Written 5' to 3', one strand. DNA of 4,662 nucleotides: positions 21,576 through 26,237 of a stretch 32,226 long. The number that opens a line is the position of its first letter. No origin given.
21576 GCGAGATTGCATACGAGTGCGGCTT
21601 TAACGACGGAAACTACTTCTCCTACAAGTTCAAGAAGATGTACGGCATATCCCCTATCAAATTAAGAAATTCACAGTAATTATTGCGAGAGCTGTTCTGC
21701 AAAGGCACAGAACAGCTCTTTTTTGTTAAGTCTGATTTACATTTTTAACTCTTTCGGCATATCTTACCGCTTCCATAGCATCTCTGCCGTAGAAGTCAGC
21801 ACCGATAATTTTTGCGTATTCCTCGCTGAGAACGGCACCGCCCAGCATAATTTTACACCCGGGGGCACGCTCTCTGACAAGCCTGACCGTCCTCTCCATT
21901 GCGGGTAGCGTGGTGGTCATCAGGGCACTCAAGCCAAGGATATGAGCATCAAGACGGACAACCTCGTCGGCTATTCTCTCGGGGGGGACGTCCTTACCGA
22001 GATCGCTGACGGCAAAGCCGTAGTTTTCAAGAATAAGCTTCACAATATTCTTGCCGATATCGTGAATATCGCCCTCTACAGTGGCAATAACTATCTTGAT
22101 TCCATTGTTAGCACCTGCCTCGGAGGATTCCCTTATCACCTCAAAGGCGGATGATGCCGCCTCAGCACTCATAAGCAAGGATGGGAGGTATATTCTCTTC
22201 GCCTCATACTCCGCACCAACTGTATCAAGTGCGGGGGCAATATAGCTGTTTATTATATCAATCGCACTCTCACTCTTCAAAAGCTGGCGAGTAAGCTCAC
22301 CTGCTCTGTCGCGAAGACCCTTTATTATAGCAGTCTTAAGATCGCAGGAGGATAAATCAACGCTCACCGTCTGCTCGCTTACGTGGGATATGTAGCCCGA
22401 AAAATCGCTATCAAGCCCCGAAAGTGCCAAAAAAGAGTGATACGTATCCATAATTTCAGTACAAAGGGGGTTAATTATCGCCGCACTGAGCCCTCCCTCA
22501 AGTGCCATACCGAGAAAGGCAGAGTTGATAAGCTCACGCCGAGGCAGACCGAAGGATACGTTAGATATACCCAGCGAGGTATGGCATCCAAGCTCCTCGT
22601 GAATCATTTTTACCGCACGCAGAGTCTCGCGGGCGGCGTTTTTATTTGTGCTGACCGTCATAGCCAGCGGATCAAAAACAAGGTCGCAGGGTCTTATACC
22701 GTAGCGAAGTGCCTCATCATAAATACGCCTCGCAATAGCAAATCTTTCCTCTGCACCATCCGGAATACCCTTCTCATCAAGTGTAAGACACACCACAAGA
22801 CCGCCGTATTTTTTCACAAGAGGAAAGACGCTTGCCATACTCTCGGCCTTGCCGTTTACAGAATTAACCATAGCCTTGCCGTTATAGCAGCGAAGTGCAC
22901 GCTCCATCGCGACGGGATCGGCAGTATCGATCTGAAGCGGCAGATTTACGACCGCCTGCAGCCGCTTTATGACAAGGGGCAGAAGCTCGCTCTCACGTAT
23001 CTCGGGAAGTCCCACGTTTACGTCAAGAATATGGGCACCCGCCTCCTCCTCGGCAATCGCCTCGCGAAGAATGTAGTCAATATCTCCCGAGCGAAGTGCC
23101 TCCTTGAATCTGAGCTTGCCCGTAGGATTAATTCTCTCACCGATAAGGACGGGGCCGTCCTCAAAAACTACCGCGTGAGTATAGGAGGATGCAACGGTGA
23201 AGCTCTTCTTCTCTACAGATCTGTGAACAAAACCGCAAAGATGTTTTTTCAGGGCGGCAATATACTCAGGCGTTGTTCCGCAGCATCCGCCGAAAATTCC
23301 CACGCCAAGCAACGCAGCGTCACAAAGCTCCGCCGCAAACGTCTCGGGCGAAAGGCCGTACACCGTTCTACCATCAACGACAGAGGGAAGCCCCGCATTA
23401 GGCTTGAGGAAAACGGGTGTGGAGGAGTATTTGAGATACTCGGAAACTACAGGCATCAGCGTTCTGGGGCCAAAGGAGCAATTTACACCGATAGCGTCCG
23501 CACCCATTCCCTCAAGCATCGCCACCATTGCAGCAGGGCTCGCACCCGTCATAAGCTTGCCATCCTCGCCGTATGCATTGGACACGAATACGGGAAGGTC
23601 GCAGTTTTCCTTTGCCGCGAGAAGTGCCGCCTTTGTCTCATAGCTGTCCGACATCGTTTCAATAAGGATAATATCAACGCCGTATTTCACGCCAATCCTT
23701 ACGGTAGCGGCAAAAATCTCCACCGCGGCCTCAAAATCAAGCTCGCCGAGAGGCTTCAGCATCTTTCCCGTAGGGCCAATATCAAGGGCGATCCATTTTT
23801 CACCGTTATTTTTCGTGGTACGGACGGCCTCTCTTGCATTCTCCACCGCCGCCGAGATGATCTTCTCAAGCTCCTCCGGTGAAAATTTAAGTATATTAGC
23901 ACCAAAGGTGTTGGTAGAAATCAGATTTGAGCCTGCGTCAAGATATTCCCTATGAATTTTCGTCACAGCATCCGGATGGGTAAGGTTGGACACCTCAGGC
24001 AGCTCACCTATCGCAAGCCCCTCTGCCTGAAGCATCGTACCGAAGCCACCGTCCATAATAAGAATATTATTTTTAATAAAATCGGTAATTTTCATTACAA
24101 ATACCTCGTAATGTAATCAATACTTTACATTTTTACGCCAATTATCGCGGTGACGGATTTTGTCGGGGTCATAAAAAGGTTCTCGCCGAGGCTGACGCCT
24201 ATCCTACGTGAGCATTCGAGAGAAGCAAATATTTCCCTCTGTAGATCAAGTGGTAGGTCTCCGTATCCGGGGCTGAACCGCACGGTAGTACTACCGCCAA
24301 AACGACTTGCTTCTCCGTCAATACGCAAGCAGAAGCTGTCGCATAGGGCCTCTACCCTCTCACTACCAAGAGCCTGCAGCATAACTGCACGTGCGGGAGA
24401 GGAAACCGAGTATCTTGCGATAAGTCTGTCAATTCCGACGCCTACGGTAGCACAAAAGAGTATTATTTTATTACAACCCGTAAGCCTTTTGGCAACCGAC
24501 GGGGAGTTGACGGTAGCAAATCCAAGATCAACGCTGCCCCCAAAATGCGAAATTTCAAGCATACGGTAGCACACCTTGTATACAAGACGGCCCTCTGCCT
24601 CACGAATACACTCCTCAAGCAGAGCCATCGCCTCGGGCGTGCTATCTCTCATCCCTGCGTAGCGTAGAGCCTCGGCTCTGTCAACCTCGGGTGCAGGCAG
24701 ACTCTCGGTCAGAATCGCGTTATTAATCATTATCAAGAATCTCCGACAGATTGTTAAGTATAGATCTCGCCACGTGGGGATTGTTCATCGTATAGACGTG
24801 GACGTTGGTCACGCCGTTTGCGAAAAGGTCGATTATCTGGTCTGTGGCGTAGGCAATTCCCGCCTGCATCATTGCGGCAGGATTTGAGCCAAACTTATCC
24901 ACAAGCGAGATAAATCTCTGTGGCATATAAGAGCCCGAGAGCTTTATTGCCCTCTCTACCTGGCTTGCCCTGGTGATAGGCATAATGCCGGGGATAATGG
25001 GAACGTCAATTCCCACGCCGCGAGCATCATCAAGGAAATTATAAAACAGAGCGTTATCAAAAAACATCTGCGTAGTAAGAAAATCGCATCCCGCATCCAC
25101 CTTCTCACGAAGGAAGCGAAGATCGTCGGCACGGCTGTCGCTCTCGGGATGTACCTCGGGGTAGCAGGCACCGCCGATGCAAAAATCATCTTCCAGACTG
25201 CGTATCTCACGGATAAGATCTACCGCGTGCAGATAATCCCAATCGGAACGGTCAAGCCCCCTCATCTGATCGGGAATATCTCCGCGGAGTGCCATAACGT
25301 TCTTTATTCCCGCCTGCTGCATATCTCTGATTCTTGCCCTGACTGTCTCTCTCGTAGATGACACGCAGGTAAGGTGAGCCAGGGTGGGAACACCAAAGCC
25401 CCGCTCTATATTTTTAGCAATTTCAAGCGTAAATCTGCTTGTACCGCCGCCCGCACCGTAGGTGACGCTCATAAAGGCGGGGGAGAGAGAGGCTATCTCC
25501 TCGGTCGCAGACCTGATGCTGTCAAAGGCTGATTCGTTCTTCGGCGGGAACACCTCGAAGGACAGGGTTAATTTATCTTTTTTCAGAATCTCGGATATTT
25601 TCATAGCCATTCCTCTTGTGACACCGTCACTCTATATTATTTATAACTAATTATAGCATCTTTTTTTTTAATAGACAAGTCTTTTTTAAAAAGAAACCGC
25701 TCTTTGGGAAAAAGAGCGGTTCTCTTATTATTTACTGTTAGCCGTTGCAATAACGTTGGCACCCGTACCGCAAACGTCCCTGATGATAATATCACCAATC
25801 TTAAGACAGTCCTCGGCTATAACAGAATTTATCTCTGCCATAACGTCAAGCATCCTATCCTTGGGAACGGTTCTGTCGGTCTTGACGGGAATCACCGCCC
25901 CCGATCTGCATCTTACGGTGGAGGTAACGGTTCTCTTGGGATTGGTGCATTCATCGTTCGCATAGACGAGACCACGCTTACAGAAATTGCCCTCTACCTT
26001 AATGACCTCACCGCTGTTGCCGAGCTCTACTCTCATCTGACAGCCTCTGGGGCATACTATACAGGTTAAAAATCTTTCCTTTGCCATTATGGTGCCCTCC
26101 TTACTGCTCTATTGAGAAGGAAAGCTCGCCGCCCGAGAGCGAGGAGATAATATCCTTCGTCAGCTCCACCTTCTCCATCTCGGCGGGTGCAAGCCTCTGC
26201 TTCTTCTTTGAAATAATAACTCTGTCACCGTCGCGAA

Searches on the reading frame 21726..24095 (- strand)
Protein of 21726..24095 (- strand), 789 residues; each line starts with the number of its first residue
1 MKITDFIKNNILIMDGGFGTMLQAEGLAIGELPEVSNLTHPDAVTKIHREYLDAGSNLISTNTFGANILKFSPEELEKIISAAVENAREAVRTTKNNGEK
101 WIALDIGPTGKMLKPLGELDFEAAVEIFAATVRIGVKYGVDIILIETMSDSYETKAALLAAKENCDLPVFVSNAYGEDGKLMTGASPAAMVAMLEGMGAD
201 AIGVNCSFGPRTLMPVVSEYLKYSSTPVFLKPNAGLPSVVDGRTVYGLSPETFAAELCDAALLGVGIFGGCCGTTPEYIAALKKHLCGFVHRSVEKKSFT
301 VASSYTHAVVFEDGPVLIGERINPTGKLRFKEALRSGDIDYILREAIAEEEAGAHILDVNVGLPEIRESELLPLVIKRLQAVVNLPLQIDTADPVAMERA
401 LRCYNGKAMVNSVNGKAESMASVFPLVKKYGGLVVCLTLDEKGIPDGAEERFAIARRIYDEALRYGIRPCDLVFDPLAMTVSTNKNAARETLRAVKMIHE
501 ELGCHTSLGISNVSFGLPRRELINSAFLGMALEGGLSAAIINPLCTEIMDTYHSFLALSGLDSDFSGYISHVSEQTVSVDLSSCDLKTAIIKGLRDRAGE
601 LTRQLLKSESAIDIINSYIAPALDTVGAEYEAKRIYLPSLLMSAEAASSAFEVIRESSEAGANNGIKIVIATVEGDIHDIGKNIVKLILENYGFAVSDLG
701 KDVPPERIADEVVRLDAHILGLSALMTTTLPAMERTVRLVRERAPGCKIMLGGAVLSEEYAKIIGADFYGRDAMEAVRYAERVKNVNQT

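Call 28: search_protein_families(library=pfam, proteins=[window:21726-24095:-], max_evalue=0.1)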
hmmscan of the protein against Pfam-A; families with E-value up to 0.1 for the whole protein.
window:21726-24095:- (789 aa): 5 families
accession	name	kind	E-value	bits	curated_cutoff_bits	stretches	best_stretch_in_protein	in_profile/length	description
PF02574.22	S-methyl_trans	-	4.3e-68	230.7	22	1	12-285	1-282/283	Homocysteine S-methyltransferase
PF02310.24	B12-binding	-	1.9e-28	99.1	32.1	1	666-777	1-120/121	B12 binding domain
PF00809.28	Pterin_bind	-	2.6e-27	96.5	25.5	1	319-542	1-244/244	Pterin binding enzyme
PF02607.22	B12-binding_2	-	8.5e-16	58.4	23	1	586-654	5-73/74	B12 binding domain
PF03599.22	CdhD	-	0.037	13.2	24.8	0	375-480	88-180/387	CO dehydrogenase/acetyl-CoA synthase delta subunit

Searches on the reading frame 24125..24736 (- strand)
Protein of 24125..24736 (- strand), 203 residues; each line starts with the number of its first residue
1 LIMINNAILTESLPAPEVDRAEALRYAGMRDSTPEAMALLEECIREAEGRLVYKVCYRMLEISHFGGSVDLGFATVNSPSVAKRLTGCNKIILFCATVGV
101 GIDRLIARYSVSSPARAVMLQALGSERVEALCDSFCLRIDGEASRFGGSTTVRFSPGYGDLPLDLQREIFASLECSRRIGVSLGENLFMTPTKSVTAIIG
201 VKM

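Call 60: search_protein_families(library=pfam, proteins=[window:24125-24736:-], max_evalue=0.001)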
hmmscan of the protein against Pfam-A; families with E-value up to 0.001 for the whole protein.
window:24125-24736:- (203 aa): 1 family
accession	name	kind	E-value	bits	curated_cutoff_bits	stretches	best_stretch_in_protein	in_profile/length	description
PF02965.22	Met_synt_B12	-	5.9e-09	36.2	25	1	89-199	121-246/273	Vitamin B12 dependent methionine synthase, activation domain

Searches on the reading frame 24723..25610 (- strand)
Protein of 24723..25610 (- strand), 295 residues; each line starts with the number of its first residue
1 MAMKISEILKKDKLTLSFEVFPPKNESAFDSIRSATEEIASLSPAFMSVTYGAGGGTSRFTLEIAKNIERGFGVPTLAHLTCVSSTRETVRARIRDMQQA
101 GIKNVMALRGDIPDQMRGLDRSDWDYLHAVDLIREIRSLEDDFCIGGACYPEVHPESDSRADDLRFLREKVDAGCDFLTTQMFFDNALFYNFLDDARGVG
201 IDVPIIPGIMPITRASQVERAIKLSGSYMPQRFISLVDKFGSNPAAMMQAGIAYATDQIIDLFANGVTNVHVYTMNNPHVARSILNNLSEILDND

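Call 28: search_protein_families(library=pfam, proteins=[window:24723-25610:-], max_evalue=0.1)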
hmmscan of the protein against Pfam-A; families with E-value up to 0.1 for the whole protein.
window:24723-25610:- (295 aa): 1 family
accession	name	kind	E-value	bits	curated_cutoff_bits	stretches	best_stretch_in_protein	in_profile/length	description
PF02219.23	MTHFR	-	5e-85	285.8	24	1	4-288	1-286/287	Methylenetetrahydrofolate reductase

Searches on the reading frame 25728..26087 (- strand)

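Call 60: search_protein_families(library=pfam, proteins=[window:25728-26087:-], max_evalue=0.001)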
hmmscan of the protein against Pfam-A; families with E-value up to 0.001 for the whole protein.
window:25728-26087:- (119 aa): 1 family
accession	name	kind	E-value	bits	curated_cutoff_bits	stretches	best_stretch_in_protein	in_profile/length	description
PF07892.16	DUF1667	-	5.5e-28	97.3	27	1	37-115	1-81/82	Protein of unknown function (DUF1667)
